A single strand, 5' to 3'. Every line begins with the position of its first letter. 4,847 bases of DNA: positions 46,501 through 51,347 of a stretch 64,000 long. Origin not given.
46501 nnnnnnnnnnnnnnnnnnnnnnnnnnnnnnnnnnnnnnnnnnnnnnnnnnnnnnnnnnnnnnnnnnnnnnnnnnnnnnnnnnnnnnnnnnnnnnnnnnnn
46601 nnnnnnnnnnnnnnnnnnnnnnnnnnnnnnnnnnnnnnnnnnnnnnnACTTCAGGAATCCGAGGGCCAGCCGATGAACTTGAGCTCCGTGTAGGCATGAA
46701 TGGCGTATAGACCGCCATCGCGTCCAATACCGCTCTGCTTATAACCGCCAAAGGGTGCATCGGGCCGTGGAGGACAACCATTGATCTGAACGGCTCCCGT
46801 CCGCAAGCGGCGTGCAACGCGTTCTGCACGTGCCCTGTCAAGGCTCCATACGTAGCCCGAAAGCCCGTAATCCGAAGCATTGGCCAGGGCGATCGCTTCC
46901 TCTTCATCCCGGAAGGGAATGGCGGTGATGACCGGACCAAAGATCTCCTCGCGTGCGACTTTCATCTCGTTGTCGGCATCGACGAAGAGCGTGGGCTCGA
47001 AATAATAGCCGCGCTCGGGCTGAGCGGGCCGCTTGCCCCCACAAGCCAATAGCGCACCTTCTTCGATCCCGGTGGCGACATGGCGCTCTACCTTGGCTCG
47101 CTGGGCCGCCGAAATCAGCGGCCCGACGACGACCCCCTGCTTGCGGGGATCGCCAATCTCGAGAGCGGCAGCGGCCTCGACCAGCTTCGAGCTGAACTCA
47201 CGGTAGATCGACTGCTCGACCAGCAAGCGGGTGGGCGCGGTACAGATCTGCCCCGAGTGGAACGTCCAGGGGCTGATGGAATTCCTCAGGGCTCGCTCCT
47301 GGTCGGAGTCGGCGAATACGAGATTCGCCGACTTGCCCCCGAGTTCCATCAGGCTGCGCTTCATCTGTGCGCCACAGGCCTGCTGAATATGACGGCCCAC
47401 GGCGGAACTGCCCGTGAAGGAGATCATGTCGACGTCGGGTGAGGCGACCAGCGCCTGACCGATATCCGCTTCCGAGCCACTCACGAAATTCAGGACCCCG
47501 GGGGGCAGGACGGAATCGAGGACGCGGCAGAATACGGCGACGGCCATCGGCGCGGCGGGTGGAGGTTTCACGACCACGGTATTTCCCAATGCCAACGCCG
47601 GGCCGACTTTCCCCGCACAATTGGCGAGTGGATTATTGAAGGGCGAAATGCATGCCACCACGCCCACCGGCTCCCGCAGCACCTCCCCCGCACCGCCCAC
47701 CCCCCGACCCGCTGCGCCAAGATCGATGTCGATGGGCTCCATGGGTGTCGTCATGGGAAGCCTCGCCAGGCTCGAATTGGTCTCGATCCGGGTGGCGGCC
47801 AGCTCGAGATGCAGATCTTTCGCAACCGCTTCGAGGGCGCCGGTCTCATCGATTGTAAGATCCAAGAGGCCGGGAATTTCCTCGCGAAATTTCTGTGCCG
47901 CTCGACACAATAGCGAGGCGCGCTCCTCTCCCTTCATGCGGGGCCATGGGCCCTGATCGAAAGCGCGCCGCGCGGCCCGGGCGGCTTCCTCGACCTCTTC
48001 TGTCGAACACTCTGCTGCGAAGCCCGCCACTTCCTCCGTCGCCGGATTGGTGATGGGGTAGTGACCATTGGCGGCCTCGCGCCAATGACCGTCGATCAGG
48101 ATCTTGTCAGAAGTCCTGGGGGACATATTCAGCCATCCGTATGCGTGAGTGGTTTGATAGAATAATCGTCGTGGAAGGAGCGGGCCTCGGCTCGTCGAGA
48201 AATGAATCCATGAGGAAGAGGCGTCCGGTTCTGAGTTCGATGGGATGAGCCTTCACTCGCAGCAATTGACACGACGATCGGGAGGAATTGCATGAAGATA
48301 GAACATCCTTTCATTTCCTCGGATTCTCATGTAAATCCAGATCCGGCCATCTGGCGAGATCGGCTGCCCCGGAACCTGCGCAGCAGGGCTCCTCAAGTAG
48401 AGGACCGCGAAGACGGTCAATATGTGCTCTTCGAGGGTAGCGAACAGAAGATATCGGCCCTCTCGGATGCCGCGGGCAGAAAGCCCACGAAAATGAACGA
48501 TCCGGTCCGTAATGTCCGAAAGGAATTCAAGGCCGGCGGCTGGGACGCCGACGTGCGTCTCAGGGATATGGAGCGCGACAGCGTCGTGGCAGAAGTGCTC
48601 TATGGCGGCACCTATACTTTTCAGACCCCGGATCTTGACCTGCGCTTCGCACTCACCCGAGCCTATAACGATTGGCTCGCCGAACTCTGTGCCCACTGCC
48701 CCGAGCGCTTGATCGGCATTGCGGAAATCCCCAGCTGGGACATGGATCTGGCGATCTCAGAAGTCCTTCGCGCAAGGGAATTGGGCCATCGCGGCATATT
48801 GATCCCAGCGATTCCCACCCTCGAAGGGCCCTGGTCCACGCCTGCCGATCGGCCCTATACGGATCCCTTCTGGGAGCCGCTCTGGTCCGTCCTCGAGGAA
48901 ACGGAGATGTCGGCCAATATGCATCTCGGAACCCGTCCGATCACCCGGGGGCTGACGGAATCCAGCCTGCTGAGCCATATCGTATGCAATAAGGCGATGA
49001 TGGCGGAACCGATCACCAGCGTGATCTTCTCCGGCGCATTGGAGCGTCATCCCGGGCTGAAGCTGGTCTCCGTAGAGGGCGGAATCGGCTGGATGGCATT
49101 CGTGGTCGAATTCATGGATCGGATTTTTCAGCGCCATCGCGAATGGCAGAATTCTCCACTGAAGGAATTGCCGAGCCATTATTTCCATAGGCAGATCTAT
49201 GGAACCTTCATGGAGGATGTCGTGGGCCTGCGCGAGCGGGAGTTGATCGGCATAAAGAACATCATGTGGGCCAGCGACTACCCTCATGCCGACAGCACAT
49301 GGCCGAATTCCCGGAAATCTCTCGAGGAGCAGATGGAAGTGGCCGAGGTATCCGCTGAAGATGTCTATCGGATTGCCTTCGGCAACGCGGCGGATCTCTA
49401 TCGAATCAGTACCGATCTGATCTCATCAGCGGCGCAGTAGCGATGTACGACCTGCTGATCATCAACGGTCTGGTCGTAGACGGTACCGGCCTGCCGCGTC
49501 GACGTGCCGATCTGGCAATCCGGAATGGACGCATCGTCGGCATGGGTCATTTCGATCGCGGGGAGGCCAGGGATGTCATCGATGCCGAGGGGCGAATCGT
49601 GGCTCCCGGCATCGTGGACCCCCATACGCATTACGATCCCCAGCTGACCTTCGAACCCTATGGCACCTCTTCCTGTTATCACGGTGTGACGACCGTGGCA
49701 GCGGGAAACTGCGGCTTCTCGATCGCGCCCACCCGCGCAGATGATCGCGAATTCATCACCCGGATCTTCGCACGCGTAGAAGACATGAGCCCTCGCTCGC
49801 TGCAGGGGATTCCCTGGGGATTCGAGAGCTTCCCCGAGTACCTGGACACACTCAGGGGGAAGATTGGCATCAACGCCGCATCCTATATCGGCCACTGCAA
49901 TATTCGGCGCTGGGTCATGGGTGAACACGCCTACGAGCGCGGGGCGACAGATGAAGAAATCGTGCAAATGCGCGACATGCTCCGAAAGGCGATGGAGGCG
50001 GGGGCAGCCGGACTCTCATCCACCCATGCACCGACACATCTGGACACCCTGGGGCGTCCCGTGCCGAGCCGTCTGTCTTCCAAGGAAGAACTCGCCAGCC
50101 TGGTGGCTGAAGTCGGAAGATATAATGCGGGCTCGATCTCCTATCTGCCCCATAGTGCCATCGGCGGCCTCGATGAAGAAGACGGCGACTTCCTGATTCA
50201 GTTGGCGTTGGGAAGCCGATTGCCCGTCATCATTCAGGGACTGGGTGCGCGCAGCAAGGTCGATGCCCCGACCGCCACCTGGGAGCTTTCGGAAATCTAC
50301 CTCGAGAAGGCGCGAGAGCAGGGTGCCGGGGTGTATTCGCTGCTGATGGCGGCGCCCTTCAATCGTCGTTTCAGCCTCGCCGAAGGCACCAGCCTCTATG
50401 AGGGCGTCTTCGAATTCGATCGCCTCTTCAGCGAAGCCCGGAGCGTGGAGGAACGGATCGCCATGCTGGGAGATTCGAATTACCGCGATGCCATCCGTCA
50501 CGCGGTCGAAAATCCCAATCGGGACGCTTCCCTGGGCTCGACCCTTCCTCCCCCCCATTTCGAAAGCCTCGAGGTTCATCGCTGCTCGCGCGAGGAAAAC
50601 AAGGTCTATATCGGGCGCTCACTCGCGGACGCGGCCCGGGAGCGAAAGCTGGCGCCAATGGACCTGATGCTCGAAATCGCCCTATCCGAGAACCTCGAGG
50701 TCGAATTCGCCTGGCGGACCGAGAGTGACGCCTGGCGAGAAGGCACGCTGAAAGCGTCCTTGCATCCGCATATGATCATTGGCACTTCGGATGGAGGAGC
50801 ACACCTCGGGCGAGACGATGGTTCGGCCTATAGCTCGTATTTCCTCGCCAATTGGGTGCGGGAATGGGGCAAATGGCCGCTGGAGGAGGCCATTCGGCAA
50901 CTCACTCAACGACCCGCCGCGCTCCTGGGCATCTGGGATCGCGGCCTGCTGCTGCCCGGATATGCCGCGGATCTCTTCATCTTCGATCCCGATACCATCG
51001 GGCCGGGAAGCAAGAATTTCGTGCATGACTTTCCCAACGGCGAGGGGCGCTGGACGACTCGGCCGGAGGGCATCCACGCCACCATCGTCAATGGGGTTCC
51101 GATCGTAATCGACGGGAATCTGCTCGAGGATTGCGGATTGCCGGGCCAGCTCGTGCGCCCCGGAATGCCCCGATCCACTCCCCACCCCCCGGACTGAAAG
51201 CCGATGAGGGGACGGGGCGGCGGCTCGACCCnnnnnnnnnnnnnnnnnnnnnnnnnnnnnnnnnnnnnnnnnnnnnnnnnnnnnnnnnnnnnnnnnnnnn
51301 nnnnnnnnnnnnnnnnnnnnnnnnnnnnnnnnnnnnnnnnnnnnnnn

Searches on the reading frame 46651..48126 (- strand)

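Call 26: search_protein_families(library=pfam, proteins=[window:46651-48126:-], max_evalue=0.001)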
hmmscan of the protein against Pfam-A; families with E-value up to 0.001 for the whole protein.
window:46651-48126:- (491 aa): 1 family
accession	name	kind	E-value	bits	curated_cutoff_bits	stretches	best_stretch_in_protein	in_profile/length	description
PF00171.27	Aldedh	-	3.2e-146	488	23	1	15-485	1-461/461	Aldehyde dehydrogenase family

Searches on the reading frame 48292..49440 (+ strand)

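Call 90: search_protein_families(library=pfam, proteins=[window:48292-49440:+], max_evalue=0.0001)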
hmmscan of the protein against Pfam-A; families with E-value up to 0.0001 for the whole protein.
window:48292-49440:+ (382 aa): 1 family
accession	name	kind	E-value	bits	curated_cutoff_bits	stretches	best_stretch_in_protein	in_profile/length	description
PF04909.20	Amidohydro_2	-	3.4e-28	99.7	26.4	1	109-372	49-289/289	Amidohydrolase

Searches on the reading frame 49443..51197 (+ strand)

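Call 90: search_protein_families(library=pfam, proteins=[window:49443-51197:+], max_evalue=0.0001)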
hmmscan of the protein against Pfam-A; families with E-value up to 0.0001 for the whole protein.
window:49443-51197:+ (584 aa): 2 families
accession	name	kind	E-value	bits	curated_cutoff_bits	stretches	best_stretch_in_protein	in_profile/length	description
PF07969.17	Amidohydro_3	-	7.9e-25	88.7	29.7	2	44-235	1-176/472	Amidohydrolase family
PF01979.26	Amidohydro_1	-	4.2e-08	33.2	25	1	467-533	272-333/345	Amidohydrolase family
